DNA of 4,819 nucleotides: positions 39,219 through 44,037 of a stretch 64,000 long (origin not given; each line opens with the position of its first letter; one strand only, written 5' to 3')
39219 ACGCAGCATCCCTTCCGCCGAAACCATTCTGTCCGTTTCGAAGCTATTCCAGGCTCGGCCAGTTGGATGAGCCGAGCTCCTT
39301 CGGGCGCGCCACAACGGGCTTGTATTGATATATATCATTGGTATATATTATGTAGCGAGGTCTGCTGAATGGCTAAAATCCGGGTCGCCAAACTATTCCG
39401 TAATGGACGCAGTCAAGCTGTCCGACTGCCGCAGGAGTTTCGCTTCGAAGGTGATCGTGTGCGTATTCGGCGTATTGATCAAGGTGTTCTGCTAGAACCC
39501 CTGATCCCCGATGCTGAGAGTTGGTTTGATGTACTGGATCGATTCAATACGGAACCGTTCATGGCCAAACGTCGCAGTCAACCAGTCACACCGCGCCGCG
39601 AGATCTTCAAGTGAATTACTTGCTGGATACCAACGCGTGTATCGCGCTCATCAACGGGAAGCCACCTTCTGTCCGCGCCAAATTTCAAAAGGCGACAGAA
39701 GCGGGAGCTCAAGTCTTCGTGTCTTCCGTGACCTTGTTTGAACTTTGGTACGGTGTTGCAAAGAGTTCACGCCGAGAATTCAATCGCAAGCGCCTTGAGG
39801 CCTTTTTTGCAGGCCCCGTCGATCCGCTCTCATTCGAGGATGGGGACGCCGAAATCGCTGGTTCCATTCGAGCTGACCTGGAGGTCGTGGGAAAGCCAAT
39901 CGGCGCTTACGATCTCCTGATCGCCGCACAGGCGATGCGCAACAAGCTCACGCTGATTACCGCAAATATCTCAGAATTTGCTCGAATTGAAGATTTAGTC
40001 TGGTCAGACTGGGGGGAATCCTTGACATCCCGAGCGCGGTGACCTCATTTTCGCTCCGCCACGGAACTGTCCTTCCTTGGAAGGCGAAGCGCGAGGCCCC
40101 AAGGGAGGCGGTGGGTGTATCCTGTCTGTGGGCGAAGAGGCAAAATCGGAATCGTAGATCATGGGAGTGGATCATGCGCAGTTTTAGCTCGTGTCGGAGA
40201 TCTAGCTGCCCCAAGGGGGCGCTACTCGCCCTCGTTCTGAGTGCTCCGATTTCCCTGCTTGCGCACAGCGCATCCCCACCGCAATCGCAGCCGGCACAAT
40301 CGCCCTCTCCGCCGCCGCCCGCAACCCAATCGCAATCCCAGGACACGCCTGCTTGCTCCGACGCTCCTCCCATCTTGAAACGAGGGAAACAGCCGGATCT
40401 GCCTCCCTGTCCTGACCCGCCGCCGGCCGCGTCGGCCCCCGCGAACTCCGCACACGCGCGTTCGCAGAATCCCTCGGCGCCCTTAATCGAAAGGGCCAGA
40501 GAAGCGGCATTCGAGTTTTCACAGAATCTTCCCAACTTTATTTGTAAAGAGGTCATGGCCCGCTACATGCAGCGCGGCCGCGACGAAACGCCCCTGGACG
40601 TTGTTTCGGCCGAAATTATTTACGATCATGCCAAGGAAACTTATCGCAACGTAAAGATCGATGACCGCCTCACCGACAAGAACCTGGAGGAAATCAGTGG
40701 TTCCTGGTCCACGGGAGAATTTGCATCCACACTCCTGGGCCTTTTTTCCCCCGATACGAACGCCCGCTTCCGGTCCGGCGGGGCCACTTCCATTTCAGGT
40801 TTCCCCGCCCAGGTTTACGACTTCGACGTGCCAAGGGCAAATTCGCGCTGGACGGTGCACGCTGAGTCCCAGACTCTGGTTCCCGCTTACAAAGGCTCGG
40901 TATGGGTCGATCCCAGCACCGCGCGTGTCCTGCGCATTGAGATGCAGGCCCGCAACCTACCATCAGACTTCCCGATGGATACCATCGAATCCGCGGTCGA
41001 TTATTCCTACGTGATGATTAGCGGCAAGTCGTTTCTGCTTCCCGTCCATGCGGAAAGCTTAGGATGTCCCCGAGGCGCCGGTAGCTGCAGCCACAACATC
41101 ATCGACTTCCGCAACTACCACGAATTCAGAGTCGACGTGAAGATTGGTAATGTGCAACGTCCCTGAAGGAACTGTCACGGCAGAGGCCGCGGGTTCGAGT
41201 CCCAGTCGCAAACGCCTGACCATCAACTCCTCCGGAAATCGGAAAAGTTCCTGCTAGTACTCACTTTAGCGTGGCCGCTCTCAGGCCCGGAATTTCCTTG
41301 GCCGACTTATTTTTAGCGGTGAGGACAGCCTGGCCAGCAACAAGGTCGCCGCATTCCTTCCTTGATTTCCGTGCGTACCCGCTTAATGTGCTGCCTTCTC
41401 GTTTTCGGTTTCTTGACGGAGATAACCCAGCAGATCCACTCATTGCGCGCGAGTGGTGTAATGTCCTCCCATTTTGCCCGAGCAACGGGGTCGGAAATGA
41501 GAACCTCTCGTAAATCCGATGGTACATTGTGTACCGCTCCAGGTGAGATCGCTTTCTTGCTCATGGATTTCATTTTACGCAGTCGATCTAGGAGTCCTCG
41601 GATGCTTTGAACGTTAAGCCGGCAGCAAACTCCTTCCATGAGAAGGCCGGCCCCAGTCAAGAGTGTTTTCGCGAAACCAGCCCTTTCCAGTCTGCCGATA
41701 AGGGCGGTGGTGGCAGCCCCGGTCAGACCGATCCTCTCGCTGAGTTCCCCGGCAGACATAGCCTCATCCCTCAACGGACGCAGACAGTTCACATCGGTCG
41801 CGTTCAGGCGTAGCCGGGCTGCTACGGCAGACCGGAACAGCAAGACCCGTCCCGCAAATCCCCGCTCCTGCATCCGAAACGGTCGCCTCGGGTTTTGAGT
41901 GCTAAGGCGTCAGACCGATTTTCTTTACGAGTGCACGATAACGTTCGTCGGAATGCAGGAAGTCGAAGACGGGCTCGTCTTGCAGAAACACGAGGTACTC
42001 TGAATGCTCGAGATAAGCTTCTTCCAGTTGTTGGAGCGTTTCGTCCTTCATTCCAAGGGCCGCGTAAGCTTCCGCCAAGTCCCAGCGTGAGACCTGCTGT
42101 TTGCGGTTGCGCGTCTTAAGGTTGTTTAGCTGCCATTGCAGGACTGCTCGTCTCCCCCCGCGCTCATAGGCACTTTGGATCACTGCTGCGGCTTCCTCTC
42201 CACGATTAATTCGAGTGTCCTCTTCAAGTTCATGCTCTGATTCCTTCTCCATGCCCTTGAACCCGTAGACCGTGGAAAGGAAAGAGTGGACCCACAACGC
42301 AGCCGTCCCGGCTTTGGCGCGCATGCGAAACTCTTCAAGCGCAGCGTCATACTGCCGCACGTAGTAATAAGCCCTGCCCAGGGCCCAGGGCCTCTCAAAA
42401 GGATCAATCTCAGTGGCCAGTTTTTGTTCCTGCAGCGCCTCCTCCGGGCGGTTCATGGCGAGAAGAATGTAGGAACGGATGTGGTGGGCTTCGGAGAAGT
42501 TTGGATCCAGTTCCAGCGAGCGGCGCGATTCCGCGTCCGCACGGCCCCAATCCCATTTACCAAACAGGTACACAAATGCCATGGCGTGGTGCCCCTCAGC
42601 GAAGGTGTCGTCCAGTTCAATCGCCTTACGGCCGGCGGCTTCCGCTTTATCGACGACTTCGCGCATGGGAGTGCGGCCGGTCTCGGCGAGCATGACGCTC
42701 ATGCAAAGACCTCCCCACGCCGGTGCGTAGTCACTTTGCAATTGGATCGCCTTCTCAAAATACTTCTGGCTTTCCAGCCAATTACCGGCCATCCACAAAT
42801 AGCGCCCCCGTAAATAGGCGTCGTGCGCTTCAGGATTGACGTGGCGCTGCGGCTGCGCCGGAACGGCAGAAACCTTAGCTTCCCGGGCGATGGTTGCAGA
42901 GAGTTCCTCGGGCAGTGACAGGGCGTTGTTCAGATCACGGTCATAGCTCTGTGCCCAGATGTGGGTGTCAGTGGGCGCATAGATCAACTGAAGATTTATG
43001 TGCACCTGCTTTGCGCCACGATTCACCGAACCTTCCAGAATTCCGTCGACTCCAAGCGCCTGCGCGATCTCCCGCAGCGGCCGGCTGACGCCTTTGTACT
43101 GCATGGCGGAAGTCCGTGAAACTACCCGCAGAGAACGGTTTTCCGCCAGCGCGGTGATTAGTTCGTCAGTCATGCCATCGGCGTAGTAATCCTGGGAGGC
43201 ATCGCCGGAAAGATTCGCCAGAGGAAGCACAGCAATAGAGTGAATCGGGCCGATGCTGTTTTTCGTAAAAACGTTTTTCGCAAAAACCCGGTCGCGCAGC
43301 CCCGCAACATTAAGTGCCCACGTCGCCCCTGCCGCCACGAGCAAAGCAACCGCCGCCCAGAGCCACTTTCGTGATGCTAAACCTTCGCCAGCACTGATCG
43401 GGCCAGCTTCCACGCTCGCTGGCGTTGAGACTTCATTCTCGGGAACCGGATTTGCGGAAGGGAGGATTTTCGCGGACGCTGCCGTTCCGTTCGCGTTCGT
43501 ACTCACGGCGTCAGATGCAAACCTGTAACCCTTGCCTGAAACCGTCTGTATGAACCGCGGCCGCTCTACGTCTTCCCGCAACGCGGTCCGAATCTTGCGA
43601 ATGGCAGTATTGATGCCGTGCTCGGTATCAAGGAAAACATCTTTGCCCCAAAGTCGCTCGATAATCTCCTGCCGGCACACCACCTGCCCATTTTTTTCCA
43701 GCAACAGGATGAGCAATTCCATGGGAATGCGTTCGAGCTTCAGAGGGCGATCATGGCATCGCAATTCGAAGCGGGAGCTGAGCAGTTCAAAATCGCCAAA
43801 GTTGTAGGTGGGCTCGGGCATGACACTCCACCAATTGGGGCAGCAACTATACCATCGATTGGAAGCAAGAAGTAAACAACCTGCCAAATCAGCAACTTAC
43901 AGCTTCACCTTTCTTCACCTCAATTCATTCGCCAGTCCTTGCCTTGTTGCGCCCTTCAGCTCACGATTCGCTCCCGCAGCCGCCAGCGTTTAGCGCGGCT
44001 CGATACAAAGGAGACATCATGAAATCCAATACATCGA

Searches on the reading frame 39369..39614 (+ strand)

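Call 78: search_protein_families(library=pfam, proteins=[window:39369-39614:+], max_evalue=0.001)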
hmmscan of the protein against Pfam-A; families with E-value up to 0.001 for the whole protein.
window:39369-39614:+ (81 aa): 1 family
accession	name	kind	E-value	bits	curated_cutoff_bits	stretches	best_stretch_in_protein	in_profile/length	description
PF04014.23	MazE_antitoxin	-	1.9e-08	34.6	24.7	1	10-45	2-43/48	Antidote-toxin recognition MazE, bacterial antitoxin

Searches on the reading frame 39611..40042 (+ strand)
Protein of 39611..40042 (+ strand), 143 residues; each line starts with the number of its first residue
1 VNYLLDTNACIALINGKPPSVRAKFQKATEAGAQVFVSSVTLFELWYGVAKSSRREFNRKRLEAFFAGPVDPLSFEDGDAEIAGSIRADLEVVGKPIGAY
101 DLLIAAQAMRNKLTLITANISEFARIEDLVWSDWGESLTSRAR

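Call 78: search_protein_families(library=pfam, proteins=[window:39611-40042:+], max_evalue=0.001)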
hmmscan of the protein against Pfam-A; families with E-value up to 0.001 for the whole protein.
window:39611-40042:+ (143 aa): 1 family
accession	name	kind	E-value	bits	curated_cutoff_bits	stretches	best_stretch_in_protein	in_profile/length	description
PF01850.27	PIN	-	2e-18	67.6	23.6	1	3-127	1-118/120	PIN domain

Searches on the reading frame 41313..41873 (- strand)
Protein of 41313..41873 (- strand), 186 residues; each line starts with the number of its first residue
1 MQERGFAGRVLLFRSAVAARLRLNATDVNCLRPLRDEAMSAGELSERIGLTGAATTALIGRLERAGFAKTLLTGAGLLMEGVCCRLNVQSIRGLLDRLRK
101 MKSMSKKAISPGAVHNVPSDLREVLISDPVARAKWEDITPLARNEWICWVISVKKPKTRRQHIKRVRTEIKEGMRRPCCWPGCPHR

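Call 33: search_protein_families(library=pfam, proteins=[window:41313-41873:-], max_evalue=0.001)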
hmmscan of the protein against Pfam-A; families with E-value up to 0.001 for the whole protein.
window:41313-41873:- (186 aa): 4 families
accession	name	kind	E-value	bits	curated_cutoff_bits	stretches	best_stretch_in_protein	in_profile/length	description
PF13376.11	OmdA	-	2.5e-15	56.6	25.6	1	117-173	4-60/60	Bacteriocin-protection, YdeI or OmpD-Associated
PF13412.12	HTH_24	-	0.00014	21.8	21.9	1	36-67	15-46/48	Winged helix-turn-helix DNA-binding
PF12802.13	MarR_2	-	0.0005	20.6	27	0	36-68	16-50/61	MarR family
PF01047.28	MarR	-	0.00069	19.9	24.6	0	24-67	2-46/59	MarR family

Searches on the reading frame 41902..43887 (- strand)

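Call 33: search_protein_families(library=pfam, proteins=[window:41902-43887:-], max_evalue=0.001)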
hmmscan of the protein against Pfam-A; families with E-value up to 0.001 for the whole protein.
window:41902-43887:- (661 aa): 4 families
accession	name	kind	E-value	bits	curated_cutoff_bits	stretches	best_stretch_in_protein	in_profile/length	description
PF00486.34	Trans_reg_C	-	8.8e-17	61.4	26.2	1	47-123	2-77/77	Transcriptional regulatory protein, C terminal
PF13431.12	TPR_17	-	3e-09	36.8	24.4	1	456-486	4-34/34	Tetratricopeptide repeat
PF07719.23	TPR_2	-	7e-08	32.5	27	0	358-386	5-33/34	Tetratricopeptide repeat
PF13181.12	TPR_8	-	0.0001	22.6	25.7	0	466-496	2-32/34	Tetratricopeptide repeat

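Call 85: search_protein_families(library=ncbifam, proteins=[window:41902-43887:-], max_evalue=0.00001)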
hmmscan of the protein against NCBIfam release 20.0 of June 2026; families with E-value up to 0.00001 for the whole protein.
window:41902-43887:- (661 aa): 31 families (the best 25 are shown)
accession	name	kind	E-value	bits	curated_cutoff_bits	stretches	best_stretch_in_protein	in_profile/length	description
NF033117.2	vanR_ACDEGLN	exception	6.4e-12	45.5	350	1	42-122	145-224/226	VanR-ABDEGLN family response regulator transcription factor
NF009037.0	PRK12370.1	equivalog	7.7e-12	44.4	589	1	28-134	14-116/553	HilA/EilA family virulence transcriptional regulator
NF007540.1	PRK10153.1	equivalog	3.7e-11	42.6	400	1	23-345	1-327/516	lysine decarboxylation/transport transcriptional activator CadC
NF040689.1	MtrAB_MtrA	equivalog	5.8e-11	42.2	300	1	29-122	125-217/219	MtrAB system response regulator MtrA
TIGR02154.1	PhoB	equivalog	1.6e-10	40.7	296.2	1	30-123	134-225/226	phosphate regulon transcriptional regulator PhoB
NF045944.1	ResRegRpaBCyano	equivalog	1.1e-09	38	330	1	41-123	144-227/229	response regulator transcription factor RpaB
NF047558.1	TPR_END_plus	domain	2.1e-09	37.2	32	1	602-655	3-56/56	TPR end-of-group domain-containing protein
NF008296.0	PRK11083.1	equivalog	2.1e-09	37.1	273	1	23-124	126-226/228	two-component system response regulator CreB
NF053854.1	RespRegPhoBBctds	equivalog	6.6e-09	35.4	270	1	30-123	135-224/225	two-component system response regulator PhoB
NF000401.1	vanR-A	exception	8.7e-09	35.1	500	1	46-123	152-229/231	vancomycin resistance response regulator transcription factor VanR-A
NF008378.0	PRK11173.1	equivalog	1.4e-08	34.3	334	1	28-126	137-235/238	two-component system response regulator ArcA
NF040534.1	resp_reg_YycF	equivalog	1.8e-08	33.9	340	1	38-123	143-227/231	response regulator YycF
NF000404.1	vanR-D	exception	2.2e-08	33.9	500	1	51-122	159-229/232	vancomycin resistance response regulator transcription factor VanR-D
NF007546.0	PRK10161.1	equivalog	2.2e-08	33.9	471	1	43-125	147-227/229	phosphate response regulator transcription factor PhoB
NF005568.0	PRK07239.1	equivalog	2.3e-08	33.3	273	1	47-129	302-377/381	uroporphyrinogen-III synthase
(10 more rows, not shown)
